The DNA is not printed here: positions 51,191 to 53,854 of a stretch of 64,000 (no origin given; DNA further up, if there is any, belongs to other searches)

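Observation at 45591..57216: Tandem array of four PMT/ArnT-like GT39-type membrane glycosyltransferase paralogs interleaved with two secreted CBM/FN3-like paralogs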

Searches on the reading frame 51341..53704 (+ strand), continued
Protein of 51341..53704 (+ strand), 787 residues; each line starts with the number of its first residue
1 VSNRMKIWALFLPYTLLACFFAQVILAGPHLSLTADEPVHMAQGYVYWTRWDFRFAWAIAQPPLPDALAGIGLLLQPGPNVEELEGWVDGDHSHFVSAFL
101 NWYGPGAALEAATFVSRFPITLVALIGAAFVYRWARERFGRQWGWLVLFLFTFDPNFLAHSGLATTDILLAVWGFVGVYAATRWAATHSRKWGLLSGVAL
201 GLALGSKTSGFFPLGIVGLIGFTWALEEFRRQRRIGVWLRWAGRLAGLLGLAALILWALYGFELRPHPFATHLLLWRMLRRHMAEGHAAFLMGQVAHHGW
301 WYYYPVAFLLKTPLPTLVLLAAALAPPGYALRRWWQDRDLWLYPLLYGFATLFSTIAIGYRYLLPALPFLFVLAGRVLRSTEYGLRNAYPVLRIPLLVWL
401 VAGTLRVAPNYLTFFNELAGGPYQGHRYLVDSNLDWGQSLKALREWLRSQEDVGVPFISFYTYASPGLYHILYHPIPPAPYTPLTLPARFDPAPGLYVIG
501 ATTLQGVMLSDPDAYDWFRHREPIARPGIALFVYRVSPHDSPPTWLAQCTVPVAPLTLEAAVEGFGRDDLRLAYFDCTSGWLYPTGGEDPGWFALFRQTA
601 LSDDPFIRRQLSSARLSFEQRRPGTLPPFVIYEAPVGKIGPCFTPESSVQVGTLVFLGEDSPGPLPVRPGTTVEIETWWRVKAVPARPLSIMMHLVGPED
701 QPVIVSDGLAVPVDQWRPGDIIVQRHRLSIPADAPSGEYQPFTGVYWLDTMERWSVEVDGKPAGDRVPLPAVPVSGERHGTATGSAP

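Call 24: search_solved_structures(query=A1, max_evalue=1, show_alignments=3)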
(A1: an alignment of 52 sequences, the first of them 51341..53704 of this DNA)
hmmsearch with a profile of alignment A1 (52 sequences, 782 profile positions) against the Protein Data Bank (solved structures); distinct sequences matched with E-value up to 1: 3.
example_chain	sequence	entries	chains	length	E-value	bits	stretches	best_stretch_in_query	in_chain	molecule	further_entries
6p25_B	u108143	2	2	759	0.0017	19.7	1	170-254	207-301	Dolichyl-phosphate-mannose--protein mannosyltransferase 2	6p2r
6p25_A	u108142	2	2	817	0.0022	19.3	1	129-250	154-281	Dolichyl-phosphate-mannose--protein mannosyltransferase 1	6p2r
9lfa_A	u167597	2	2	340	0.084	14.1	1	203-260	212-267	B1 bradykinin receptor,Kappa-type opioid receptor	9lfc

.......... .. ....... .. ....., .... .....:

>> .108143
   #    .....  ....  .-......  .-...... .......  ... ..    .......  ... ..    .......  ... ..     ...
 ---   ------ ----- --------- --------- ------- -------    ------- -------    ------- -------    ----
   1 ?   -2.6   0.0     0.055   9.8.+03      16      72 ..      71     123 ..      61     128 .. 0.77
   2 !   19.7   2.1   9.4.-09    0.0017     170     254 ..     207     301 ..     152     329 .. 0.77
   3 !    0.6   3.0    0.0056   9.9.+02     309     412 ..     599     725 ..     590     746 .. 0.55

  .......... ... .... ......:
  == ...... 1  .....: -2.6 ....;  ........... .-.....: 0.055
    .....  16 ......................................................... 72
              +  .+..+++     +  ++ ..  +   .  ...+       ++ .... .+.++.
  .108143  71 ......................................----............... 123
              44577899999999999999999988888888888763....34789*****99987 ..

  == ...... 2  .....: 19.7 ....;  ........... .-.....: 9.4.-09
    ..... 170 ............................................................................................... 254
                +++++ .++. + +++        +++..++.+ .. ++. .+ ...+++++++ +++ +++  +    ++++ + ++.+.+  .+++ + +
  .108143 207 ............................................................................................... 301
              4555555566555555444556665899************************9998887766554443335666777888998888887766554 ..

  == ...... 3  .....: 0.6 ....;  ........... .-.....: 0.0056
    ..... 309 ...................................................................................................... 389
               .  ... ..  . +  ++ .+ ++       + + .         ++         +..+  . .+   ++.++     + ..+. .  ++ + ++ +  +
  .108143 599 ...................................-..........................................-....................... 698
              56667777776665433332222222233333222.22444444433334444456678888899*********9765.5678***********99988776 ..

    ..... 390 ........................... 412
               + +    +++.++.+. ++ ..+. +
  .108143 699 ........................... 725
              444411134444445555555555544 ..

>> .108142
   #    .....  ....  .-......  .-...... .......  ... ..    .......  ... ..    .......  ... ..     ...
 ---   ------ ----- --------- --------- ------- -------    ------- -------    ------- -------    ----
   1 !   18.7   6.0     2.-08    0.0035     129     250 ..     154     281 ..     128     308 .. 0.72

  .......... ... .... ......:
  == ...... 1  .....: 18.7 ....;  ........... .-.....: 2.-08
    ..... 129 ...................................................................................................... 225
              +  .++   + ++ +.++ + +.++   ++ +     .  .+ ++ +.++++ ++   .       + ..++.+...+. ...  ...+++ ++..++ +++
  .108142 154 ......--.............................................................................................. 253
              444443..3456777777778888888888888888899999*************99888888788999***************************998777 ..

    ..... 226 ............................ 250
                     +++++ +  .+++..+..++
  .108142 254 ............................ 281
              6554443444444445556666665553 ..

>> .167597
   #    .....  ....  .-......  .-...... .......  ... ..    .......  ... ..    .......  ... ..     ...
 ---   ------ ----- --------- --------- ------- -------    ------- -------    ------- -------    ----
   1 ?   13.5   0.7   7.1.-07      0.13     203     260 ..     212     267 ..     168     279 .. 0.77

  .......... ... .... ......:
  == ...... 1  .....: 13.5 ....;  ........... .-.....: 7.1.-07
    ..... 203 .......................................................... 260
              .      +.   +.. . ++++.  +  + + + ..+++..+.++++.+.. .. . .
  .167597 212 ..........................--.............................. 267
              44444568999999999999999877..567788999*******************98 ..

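Call 35: predict_structure(alignment_id=A1)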
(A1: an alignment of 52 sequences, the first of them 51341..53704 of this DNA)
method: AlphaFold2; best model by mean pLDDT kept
length: 787 residues; sequences in the alignment: 52
mean_pLDDT: 91.9   pTM: 0.88
mean pLDDT of the five models: 91.9, 91.2, 91.2, 91.1, 90.6
residues with pLDDT >= 90: 632; 70-90: 119; 50-70: 31; < 50: 5
segments of 3 or more residues with pLDDT < 50: none
pLDDT, mean of each block of 10 residues (from residue 1): 68 97 96 93 96 88 95 94 96 96 94 96 98 95 95 96 90 98 96 98 94 96 96 96 97 97 88 90 86 83 92 95 73 88 93 82 91 83 59 91 95 94 90 76 96 93 93 94 91 96 90 94 95 95 96 95 95 97 96 97 95 95 92 93 93 97 90 96 94 95 91 96 97 94 95 95 95 80 51
secondary structure, 60 per line:
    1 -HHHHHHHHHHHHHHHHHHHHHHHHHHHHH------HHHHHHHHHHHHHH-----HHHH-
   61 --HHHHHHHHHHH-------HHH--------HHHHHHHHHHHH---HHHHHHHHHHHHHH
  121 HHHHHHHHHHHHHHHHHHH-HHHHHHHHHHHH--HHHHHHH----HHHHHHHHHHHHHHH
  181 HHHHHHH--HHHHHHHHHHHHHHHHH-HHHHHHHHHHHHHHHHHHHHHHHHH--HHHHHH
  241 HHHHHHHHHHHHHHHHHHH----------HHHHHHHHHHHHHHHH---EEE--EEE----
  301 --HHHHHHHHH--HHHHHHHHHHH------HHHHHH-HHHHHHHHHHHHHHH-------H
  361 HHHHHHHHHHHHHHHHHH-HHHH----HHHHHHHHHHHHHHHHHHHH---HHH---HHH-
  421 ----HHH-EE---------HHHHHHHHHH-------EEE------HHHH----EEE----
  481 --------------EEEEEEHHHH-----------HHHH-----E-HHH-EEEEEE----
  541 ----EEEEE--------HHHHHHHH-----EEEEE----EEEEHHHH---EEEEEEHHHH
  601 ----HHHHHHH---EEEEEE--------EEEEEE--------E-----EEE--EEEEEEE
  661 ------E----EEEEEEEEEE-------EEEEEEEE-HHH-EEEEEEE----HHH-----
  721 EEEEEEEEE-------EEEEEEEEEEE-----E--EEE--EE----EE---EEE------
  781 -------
elements in order (helices of 4 or more, strands of 3 or more residues): H2-30 H37-50 H56-59 H63-73 H92-103 H107-139 H141-152 H155-161 H166-187 H190-206 H208-232 H235-259 H270-285 E289-291 E294-296 H303-311 H314-324 H331-336 H338-352 H360-378 H380-383 H388-407 H440-449 E457-459 H466-469 E474-476 E495-500 H501-504 H516-519 E531-536 E545-549 H558-565 E571-575 E580-583 H584-587 E591-596 H597-600 H605-611 E615-620 E629-634 E649-651 E654-660 E672-681 E689-696 E702-708 E721-729 E737-747 E756-758 E772-774

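Call 41: fold_search(model_id=the predicted structure, library=pdb)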
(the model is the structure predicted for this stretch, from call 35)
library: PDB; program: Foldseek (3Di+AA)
matches with E <= 10: 1653; with E <= 0.001: 21
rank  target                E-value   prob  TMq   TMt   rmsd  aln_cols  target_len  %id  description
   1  5f15                  5.6e-08  1.00  0.34  0.46  11.8       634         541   13  Crystal Structure of ArnT from Cupriavidus metallidurans bound to Undecaprenyl phosphate (released 2016-02-17)
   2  5ezm                  7.6e-08  1.00  0.35  0.47   9.4       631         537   13  Crystal Structure of ArnT from Cupriavidus metallidurans in the apo state (released 2016-02-17)
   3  5gmy_A                8.1e-06  1.00  0.34  0.32  20.7       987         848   11  Crystal structure of the Archaeoglobus fulgidus oligosaccharyltransferase (O29867_ARCFU) tethered with an acceptor pep (released 2017-02-01)
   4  9i5k_A                9.3e-06  1.00  0.34  0.51   7.7       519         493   13  Structure of the Chaetomium thermophilum Pmt4 homodimer (C2 symmetry) (released 2025-12-24)
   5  9s6t_A                1.1e-05  1.00  0.36  0.54   9.8       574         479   10  Ternary cryo-EM structure of chicken ALG12 with Dol25-PP-GlcNAc2Man7, Dol25-P-Man, and Fab (released 2026-03-18)
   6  9s6u_A                1.6e-05  1.00  0.32  0.42   9.8       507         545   12  Ternary cryo-EM structure of human ALG9 with Dol25-PP-GlcNAc2Man8, Dol25-P-Man and Fab (released 2026-03-18)
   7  9s6s_A                1.8e-05  1.00  0.31  0.42  14.6       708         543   10  Ternary cryo-EM structure of human ALG9 with Dol25-PP-GlcNAc2Man6, Dol25-P-Man and Fab (released 2026-03-18)
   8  7oci_F                3.2e-05  1.00  0.34  0.41  11.5       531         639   12  Cryo-EM structure of yeast Ost6p containing oligosaccharyltransferase complex (released 2022-02-16)
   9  8agb_A                6.4e-05  1.00  0.30  0.35  12.8       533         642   13  Structure of yeast oligosaccharylransferase complex with lipid-linked oligosaccharide bound (released 2022-12-07)
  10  6s7o_A                6.7e-05  1.00  0.35  0.41  12.0       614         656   11  Cryo-EM structure of human oligosaccharyltransferase complex OST-A (released 2019-12-18)
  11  9n9j_I                7.0e-05  1.00  0.32  0.36  12.5       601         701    9  Structure of a GRP94 folding intermediate engaged with a CCDC134- and FKBP11-bound secretory translocon (released 2025-11-19)
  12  8b6l_I                1.1e-04  1.00  0.31  0.35  12.6       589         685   10  Subtomogram average of the human Sec61-TRAP-OSTA-translocon (released 2022-12-07)
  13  8pn9_A                1.1e-04  1.00  0.32  0.38  11.8       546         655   11  Structure of human oligosaccharyltransferase OST-A complex bound to NGI-1 (released 2024-05-08)
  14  6s7t_A                1.2e-04  1.00  0.30  0.33  13.9       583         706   11  Cryo-EM structure of human oligosaccharyltransferase complex OST-B (released 2019-12-18)
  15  6p25_B                1.2e-04  1.00  0.24  0.27   6.7       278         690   17  Structure of S. cerevisiae protein O-mannosyltransferase Pmt1-Pmt2 complex bound to the sugar donor and a peptide acce (released 2019-07-10)
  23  2r5o_A                1.0e-03  1.00  0.13  0.51   4.9       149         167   12  Crystal structure of the C-terminal domain of wzt (released 2007-12-25)
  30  2r5o_B                2.8e-03  1.00  0.13  0.48   5.3       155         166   14  Crystal structure of the C-terminal domain of wzt (released 2007-12-25)
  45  6o14_A                5.9e-03  1.00  0.12  0.52   6.8       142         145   10  Crystal structure of the Aquifex aeolicus Wzt Carbohydrate Binding Domain (released 2020-01-15)
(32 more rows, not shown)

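Call 43: search_protein_families(library=ncbifam, proteins=[L001:8669-9931:+], max_evalue=1)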
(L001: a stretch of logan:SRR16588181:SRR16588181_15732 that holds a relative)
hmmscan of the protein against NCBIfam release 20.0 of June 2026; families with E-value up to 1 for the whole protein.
L001:8669-9931:+ (420 aa): 2 families
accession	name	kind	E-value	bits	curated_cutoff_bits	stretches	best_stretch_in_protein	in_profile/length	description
NF050076.1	sort_motif_YLP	domain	0.00067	19.2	15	1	410-418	3-11/11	YLP-box putative sorting motif-containing protein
NF053834.1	ultrashort_CTERM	domain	0.0049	16.7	10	0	410-418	2-10/10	YLP-box putative sorting motif-containing protein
